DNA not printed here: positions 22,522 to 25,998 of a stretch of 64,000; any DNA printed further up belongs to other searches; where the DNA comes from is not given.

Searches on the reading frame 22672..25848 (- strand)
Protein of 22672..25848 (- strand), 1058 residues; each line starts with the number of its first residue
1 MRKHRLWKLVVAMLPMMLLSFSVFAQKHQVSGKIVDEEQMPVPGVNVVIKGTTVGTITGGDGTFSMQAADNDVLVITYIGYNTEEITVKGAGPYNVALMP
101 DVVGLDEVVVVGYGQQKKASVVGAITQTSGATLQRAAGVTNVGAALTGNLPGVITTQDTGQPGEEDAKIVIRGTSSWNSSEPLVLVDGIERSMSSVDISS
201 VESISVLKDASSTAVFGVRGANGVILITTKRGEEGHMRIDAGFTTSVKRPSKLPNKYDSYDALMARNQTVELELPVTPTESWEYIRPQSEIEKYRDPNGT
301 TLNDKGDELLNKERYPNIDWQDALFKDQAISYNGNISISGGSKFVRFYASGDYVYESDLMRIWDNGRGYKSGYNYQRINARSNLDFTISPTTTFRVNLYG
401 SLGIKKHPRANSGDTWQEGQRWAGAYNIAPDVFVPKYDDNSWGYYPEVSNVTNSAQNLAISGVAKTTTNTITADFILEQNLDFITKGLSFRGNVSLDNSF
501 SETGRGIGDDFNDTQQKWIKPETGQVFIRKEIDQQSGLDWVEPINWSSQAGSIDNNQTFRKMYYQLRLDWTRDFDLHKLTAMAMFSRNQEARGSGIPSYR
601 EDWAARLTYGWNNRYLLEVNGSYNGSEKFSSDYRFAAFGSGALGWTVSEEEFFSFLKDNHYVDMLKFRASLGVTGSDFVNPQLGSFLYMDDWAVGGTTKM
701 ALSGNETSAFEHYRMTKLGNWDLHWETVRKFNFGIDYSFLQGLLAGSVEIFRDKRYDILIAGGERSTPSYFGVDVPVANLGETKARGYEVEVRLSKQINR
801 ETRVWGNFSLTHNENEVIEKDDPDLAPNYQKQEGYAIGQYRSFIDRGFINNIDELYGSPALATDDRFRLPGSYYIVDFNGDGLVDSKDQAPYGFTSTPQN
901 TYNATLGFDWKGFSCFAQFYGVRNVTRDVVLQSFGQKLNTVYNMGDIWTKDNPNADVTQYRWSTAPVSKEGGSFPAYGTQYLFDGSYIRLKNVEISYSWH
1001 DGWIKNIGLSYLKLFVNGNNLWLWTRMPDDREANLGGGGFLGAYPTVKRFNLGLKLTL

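Call 81: search_protein_families(library=pfam, proteins=[window:22672-25848:-], max_evalue=0.00001)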
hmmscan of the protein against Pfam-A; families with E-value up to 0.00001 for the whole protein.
window:22672-25848:- (1058 aa): 3 families
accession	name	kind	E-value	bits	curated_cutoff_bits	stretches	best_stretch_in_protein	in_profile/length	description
PF13715.12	CarbopepD_reg_2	-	3.3e-17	62.7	32.2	1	30-110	1-88/88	CarboxypepD_reg-like domain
PF07715.20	Plug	-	2e-14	54.4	23.9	1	118-224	2-107/107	TonB-dependent Receptor Plug Domain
PF13620.12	CarboxypepD_reg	-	3.1e-08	34.3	32.3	1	29-92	1-73/82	Carboxypeptidase regulatory-like domain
